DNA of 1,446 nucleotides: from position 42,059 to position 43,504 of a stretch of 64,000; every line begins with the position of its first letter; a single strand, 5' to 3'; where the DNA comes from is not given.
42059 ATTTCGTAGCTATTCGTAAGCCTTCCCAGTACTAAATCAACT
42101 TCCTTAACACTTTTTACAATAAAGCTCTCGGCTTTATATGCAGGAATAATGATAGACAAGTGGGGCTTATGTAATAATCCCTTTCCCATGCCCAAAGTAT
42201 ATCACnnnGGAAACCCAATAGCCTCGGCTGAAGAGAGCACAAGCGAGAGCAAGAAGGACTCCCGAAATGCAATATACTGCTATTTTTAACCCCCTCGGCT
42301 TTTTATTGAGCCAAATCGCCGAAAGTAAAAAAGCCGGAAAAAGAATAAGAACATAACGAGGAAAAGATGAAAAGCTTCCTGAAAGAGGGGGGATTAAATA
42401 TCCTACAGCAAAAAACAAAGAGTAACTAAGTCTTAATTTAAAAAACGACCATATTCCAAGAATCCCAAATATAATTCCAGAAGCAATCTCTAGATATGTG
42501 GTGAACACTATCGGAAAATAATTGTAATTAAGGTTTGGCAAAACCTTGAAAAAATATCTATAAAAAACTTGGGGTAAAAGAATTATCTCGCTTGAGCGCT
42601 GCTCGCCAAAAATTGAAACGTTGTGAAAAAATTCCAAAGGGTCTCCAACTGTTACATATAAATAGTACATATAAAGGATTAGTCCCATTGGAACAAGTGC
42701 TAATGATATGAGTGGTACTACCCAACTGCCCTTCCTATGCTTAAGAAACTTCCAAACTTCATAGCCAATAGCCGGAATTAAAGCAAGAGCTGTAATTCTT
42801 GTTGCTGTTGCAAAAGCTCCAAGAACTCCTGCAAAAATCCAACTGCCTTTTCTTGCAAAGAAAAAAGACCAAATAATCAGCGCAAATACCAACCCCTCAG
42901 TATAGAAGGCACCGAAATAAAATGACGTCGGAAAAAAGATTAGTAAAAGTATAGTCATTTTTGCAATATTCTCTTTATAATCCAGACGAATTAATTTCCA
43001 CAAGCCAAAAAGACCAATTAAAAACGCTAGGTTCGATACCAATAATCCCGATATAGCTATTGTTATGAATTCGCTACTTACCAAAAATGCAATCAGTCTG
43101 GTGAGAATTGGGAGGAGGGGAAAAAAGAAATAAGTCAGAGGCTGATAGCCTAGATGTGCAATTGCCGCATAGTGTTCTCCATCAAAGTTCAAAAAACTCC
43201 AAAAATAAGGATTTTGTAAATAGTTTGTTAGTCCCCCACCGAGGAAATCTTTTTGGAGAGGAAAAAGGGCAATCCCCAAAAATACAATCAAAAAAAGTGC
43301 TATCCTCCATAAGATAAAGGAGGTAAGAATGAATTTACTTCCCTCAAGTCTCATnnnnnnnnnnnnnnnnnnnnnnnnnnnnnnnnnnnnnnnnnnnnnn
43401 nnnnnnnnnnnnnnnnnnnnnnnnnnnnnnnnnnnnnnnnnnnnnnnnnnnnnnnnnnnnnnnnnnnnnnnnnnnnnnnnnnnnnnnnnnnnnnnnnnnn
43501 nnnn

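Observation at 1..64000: Glycan-assembly mega-locus of more than 64 kb; no priming phosphoglycosyl transferase in the window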

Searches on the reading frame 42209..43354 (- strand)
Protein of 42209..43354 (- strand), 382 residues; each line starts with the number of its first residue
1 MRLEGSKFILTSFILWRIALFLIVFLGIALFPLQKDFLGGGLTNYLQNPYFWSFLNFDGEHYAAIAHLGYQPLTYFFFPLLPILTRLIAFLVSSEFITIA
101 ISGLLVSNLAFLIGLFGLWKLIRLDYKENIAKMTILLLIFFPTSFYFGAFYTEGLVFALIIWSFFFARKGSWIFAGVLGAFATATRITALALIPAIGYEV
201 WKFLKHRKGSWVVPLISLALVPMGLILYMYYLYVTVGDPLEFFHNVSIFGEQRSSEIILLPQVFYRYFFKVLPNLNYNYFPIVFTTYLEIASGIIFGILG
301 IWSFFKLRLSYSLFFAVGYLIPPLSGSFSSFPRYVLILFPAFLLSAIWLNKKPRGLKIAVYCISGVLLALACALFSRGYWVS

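Call 5: search_protein_families(library=pfam, proteins=[window:42209-43354:-], max_evalue=0.01)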
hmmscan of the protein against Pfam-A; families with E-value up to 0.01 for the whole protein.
window:42209-43354:- (382 aa): 0 families

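Call 16: search_protein_families(library=ncbifam, proteins=[window:42209-43354:-], max_evalue=0.1)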
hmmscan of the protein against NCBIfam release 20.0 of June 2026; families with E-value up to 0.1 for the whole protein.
window:42209-43354:- (382 aa): 0 families

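Call 52: search_protein_families(library=pfam, proteins=[window:42209-43354:-], max_evalue=1)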
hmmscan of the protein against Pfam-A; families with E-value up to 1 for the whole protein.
window:42209-43354:- (382 aa): 0 families

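Call 59: find_homologous_proteins(query=window:42209-43354:-, max_evalue=0.00001)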
Query window:42209-43354:- (382 aa): 1295 proteins with E <= 0.00001 among 8000 candidates; the best 120 are listed.
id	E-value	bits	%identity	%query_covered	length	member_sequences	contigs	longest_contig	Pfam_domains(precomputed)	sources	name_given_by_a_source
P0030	2.0e-236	803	97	100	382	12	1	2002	-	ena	-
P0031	1.5e-201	688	84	100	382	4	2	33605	-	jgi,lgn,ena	-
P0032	1.5e-168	579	67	100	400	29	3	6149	PF26314.1,PF13231.13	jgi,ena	-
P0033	1.1e-166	573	72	100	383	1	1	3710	PF13231.13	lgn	-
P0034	1.7e-166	573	65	100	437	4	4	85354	-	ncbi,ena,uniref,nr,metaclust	ncbi:hypothetical protein A2V97_00940 [Candidatus Woesebacteria bacterium RBG_16_42_24]|uniref:Glyco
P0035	9.0e-165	567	67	100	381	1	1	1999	PF13231.13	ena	-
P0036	5.5e-161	554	68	100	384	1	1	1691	-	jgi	-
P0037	7.4e-161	554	67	100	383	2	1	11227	PF13231.13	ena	-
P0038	3.0e-160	552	69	100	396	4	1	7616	-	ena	-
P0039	2.3e-159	549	66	100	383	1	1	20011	-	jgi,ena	-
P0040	1.3e-153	530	67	100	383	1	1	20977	-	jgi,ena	-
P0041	8.3e-153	528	68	94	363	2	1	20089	-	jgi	-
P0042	4.3e-144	499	60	100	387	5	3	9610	-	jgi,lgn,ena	jgi:Gpi18-like mannosyltransferase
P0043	5.1e-144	499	61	100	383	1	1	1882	PF13231.13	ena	-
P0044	9.0e-144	498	61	100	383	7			-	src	-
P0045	4.9e-143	495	61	100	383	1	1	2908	PF13231.13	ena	-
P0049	1.2e-141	491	60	100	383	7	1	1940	PF13231.13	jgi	-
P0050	2.4e-140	486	58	100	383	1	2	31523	PF09594.17,PF13231.13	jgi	-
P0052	2.2e-139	483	59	100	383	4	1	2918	PF13231.13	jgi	jgi:Gpi18-like mannosyltransferase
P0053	3.9e-139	483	57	98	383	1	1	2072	PF04188.19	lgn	-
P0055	3.8e-138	479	60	100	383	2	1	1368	PF13231.13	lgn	-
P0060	4.8e-136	472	57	100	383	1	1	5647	PF13231.13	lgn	-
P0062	1.6e-135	471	57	100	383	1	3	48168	PF13231.13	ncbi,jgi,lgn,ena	-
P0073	4.6e-132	459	55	98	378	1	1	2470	PF04188.19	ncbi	ncbi:MAG: mannosyltransferase family protein [Patescibacteria group bacterium]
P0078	2.5e-130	453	56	98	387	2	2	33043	PF13231.13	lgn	-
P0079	4.1e-130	453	55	100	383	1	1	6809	PF04188.19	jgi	-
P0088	1.3e-127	445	55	100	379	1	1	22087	PF04188.19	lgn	-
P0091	1.6e-127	444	54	99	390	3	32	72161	PF09594.17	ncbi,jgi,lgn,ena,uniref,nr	ncbi:hypothetical protein A3A52_02055 [Candidatus Woesebacteria bacterium RIFCSPLOWO2_01_FULL_39_14]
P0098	2.9e-126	440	55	100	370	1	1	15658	PF04188.19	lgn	-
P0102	5.3e-126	439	55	100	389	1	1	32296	PF04188.19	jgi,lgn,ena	-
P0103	9.2e-126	438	54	100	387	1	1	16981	PF04188.19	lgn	-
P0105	4.1e-125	436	54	100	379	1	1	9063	PF13231.13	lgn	-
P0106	6.2e-125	436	52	100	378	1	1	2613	PF04188.19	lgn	-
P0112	4.7e-124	433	54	98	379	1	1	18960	PF04188.19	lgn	-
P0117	1.8e-123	431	54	100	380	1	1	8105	PF09594.17,PF04188.19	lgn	-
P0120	2.9e-123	430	53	100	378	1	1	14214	PF04188.19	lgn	-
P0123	5.4e-123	429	53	98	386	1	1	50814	PF04188.19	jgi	jgi:Gpi18-like mannosyltransferase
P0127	1.9e-122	428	54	100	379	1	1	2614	PF04188.19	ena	-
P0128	2.0e-122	427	52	100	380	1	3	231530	PF04188.19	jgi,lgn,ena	-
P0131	5.3e-122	426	53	98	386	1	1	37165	PF04188.19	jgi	jgi:hypothetical protein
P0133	2.2e-121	424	54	100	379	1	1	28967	PF04188.19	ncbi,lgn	ncbi:MAG: mannosyltransferase family protein [Patescibacteria group bacterium]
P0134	2.3e-121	424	55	98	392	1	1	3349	PF04188.19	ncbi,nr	ncbi:hypothetical protein KKB40_05820 [Patescibacteria group bacterium]|nr:hypothetical protein [Pat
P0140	1.3e-120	422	52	100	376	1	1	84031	PF04188.19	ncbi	-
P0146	9.4e-120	419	52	98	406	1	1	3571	PF04188.19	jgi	jgi:hypothetical protein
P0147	9.6e-120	419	51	100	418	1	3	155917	PF04188.19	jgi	jgi:hypothetical protein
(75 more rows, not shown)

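Call 60: find_encoding_contigs(protein=P0034, flank=10000, max_places=2)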
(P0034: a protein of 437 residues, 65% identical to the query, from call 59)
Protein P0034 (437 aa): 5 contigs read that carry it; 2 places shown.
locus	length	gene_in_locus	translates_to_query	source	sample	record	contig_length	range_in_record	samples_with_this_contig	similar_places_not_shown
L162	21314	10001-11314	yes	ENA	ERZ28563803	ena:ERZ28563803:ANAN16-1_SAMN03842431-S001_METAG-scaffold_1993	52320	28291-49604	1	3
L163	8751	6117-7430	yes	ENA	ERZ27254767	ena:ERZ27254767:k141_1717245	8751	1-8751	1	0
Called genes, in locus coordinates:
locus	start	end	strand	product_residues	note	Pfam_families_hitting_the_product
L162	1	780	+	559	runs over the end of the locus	PF13231:PMT_2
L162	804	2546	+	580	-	PF02366:PMT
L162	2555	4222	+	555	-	PF13231:PMT_2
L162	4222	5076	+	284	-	PF00892:EamA, PF10639:TMEM234 (faint), PF00892:EamA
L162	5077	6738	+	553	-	PF13231:PMT_2 (weak)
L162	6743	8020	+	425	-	PF00070:Pyr_redox (faint), PF01266:DAO, PF01593:Amino_oxidase, PF07992:Pyr_redox_2 (faint), PF13450:NAD_binding_8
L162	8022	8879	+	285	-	PF00535:Glycos_transf_2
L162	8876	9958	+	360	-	PF13439:Glyco_transf_4, PF13579:Glyco_trans_4_4, PF00534:Glycos_transf_1, PF13692:Glyco_trans_1_4, PF13524:Glyco_trans_1_2 (weak)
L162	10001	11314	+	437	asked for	-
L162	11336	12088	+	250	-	PF00535:Glycos_transf_2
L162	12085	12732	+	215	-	PF00535:Glycos_transf_2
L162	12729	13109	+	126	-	PF10066:DUF2304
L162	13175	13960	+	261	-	PF00535:Glycos_transf_2, PF10111:Glyco_tranf_2_2 (weak), PF13641:Glyco_tranf_2_3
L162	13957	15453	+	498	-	-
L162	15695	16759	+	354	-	PF00535:Glycos_transf_2, PF10111:Glyco_tranf_2_2 (weak)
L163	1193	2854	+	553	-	PF13231:PMT_2 (weak)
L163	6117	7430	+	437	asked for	-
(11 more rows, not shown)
